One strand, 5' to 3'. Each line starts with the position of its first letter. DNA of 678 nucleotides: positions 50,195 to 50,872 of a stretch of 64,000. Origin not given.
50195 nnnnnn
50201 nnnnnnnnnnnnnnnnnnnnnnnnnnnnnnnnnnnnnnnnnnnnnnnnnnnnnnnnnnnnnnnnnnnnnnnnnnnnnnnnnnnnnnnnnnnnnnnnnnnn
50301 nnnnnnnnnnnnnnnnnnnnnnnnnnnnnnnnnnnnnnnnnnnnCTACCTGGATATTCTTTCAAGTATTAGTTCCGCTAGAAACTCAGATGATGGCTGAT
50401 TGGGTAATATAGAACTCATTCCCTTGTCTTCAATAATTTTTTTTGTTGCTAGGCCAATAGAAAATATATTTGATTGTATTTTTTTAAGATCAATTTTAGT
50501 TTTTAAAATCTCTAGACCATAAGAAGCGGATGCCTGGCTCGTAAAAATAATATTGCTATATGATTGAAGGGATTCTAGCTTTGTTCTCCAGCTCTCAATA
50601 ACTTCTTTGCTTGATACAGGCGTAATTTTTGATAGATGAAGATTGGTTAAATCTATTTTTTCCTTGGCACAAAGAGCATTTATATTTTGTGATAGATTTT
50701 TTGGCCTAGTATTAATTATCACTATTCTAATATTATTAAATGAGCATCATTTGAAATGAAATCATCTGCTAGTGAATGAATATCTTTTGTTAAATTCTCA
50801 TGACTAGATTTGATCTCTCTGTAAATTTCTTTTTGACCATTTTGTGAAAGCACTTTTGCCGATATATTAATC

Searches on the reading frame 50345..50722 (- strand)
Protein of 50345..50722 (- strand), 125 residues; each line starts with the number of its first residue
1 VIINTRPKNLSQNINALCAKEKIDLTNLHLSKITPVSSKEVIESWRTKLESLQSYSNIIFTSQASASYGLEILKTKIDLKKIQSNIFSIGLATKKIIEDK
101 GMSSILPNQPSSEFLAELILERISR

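Call 79: search_protein_families(library=pfam, proteins=[window:50345-50722:-], max_evalue=0.001)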
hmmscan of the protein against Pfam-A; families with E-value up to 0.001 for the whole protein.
window:50345-50722:- (125 aa): 1 family
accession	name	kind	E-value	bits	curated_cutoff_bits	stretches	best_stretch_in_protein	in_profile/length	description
PF02602.20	HEM4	-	1.1e-06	28.4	27.5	1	30-123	19-113/231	Uroporphyrinogen-III synthase HemD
